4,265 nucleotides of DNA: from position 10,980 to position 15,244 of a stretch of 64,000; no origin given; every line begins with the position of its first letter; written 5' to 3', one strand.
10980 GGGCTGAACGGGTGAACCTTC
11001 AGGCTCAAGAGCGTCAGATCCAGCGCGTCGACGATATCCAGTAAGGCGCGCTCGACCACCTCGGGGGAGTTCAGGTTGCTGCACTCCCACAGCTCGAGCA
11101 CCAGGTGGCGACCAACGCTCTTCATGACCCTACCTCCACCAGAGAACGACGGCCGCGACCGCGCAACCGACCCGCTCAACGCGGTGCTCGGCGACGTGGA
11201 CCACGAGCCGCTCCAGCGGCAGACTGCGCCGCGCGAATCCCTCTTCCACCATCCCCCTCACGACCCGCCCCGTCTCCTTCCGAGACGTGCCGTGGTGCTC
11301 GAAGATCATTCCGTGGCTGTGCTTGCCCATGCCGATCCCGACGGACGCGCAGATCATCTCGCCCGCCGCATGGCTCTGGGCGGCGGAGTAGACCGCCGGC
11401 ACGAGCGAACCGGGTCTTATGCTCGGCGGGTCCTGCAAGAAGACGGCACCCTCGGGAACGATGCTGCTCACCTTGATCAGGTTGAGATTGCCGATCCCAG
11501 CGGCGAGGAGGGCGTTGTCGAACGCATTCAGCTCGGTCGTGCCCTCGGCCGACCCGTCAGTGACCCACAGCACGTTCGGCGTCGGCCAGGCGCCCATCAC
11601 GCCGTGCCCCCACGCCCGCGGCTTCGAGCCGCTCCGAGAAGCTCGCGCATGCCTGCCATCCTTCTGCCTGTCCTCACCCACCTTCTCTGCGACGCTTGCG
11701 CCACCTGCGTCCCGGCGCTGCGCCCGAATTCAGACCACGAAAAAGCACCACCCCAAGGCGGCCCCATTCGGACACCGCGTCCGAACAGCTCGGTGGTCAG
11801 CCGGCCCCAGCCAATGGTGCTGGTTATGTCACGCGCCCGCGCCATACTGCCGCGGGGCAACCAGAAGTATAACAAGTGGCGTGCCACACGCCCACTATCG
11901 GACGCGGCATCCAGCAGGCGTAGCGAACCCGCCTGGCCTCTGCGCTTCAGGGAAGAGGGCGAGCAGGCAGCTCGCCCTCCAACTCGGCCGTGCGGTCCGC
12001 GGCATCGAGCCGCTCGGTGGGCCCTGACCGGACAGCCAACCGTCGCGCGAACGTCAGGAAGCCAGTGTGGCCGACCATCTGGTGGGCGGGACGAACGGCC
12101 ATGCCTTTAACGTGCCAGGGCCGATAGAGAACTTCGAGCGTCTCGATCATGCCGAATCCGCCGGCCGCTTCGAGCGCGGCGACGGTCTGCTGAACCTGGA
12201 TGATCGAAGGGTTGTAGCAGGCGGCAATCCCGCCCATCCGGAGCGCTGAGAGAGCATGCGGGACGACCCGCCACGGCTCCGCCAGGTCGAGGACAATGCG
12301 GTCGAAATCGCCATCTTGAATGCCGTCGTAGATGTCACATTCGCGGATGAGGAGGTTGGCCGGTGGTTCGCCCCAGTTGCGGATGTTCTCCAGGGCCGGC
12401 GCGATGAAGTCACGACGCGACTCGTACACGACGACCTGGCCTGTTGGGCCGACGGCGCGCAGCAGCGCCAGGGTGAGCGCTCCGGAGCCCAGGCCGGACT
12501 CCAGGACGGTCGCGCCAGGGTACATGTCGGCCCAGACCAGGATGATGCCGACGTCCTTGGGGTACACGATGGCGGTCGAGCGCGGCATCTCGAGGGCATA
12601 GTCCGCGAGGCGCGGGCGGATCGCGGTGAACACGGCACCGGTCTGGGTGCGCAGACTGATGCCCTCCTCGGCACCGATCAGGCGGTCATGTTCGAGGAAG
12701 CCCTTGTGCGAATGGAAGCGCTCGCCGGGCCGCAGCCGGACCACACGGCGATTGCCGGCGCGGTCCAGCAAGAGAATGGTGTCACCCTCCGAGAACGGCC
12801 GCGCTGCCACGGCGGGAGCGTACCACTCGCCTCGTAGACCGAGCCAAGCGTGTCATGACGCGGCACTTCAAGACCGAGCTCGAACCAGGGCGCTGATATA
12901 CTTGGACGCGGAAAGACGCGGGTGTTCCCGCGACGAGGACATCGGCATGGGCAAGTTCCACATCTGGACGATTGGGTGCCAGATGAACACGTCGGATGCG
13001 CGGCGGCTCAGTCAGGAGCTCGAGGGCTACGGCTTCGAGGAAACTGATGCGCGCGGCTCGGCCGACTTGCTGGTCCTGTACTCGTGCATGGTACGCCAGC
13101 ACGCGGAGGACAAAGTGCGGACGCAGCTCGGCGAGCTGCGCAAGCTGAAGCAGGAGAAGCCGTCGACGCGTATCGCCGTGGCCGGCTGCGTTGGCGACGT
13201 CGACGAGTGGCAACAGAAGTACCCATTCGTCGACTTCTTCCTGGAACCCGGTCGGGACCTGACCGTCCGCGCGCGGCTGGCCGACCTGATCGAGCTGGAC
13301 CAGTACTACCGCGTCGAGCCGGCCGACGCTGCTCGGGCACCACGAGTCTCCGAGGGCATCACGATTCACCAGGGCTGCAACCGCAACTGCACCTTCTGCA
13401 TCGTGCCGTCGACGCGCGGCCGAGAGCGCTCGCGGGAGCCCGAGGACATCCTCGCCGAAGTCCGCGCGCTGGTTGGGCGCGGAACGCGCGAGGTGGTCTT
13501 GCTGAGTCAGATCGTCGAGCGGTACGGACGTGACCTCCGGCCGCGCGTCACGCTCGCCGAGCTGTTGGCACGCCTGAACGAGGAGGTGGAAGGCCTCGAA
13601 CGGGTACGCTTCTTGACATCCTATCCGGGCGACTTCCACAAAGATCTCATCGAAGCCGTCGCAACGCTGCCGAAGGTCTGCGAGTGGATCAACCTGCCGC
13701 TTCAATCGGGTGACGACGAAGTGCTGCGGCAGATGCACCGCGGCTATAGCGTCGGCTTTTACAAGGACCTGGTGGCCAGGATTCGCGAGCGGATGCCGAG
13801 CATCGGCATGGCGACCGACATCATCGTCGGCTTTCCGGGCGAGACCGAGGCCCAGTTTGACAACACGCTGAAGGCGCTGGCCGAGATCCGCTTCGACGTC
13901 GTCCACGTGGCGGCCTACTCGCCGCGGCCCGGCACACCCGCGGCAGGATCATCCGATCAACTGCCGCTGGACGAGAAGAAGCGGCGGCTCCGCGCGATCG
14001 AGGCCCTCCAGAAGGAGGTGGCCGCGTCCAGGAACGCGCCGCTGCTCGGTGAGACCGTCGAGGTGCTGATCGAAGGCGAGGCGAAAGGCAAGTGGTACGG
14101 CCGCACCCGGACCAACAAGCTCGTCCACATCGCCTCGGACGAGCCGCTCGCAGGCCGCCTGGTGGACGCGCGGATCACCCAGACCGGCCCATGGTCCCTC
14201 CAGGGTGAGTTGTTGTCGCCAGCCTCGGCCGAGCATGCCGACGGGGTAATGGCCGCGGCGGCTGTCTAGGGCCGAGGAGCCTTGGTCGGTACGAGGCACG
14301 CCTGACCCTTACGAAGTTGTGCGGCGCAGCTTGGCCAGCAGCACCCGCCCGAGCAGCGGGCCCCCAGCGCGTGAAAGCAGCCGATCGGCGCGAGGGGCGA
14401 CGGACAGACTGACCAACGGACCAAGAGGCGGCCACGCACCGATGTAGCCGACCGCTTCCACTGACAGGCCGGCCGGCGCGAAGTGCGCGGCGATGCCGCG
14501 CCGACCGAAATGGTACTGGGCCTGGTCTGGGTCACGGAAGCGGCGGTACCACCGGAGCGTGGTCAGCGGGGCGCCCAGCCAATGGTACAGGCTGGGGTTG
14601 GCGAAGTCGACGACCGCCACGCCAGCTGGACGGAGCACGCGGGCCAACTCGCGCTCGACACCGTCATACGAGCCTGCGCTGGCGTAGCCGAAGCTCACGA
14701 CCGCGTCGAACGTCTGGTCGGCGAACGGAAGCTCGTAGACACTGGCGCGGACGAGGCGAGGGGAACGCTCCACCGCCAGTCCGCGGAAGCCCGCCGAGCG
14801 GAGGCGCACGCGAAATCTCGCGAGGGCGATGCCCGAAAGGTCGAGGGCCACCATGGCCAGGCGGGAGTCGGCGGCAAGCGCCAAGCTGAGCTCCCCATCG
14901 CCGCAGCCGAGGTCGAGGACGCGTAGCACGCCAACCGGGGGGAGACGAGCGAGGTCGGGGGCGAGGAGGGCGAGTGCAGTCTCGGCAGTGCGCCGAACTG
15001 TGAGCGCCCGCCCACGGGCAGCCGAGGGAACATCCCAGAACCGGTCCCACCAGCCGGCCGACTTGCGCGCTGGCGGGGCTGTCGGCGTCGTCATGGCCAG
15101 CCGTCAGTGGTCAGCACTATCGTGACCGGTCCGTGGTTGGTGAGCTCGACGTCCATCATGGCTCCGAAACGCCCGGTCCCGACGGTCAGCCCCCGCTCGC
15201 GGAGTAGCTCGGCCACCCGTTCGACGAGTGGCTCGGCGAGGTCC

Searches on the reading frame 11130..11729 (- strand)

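Call 46: search_protein_families(library=pfam, max_evalue=0.0001, proteins=[window:11130-11729:-])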
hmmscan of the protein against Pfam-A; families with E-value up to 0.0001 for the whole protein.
window:11130-11729:- (199 aa): 1 family
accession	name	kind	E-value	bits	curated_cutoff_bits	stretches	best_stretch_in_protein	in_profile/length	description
PF01862.21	PvlArgDC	-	2.2e-38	132.1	22.7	1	50-197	1-161/161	Pyruvoyl-dependent arginine decarboxylase (PvlArgDC)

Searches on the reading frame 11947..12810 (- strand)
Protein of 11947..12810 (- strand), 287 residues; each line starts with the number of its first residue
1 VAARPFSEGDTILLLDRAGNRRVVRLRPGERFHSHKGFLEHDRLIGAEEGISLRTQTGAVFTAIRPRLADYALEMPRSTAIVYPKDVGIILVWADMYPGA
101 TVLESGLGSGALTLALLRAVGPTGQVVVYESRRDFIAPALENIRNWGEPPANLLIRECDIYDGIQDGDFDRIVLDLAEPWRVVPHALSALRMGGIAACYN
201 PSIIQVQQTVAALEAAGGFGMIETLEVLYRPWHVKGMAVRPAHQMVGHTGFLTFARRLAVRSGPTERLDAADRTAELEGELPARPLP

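Call 44: search_protein_families(library=pfam, max_evalue=0.0001, proteins=[window:11947-12810:-])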
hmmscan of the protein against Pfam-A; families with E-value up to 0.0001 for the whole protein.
window:11947-12810:- (287 aa): 4 families
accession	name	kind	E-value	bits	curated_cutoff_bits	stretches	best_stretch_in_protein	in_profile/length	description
PF08704.16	GCD14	-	4e-33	115.6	26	1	71-237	13-182/247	tRNA methyltransferase complex GCD14 subunit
PF14801.12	TrmI-like_N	-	3.3e-15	56.2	24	1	5-51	2-48/50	TrmI-like N-terminal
PF01135.25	PCMT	-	1.3e-09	38.6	20.3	1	69-195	44-168/210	Protein-L-isoaspartate(D-aspartate) O-methyltransferase (PCMT)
PF21985.2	TR61B_FKBP-like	-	3.5e-05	24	27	0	21-58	18-55/55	TR61B FKBP-like domain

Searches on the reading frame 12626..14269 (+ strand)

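Call 18: search_protein_families(library=pfam, max_evalue=0.001, proteins=[window:12626-14269:+])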
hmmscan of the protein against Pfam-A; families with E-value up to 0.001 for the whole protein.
window:12626-14269:+ (547 aa): 3 families
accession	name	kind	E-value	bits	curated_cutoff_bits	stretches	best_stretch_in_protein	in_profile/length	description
PF04055.27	Radical_SAM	-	1.4e-27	97.4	29.5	1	246-417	2-165/166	Radical SAM superfamily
PF00919.26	UPF0004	-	9.6e-21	74.1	27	1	110-200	1-91/98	Uncharacterized protein family UPF0004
PF01938.26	TRAM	-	8.4e-10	38.8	21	1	474-530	4-61/61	TRAM domain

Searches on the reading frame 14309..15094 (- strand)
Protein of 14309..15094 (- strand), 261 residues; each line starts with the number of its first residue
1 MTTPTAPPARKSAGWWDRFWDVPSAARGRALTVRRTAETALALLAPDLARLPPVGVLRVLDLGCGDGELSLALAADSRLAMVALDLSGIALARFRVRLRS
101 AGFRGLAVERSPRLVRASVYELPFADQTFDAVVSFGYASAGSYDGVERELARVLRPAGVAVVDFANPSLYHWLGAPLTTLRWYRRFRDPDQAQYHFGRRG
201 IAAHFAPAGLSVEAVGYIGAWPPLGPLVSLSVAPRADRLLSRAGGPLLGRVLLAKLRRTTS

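Call 44: search_protein_families(library=pfam, max_evalue=0.0001, proteins=[window:14309-15094:-])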
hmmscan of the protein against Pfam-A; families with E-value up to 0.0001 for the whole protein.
window:14309-15094:- (261 aa): 6 families
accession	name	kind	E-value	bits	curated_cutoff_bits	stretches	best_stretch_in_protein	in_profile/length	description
PF13649.12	Methyltransf_25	-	4.5e-15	56.6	27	1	59-158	1-97/97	Methyltransferase domain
PF08241.18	Methyltransf_11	-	6.7e-14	52.7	21.2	1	60-161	1-94/95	Methyltransferase domain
PF13847.12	Methyltransf_31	-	9.3e-11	42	27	1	57-165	5-112/145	Methyltransferase domain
PF01209.24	Ubie_methyltran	-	3.1e-10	40.2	20.1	1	58-168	50-158/233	ubiE/COQ5 methyltransferase family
PF13489.12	Methyltransf_23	-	3.3e-07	30.6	27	1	43-214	8-163/164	Methyltransferase domain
PF08242.18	Methyltransf_12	-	9e-07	30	30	1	60-159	1-97/98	Methyltransferase domain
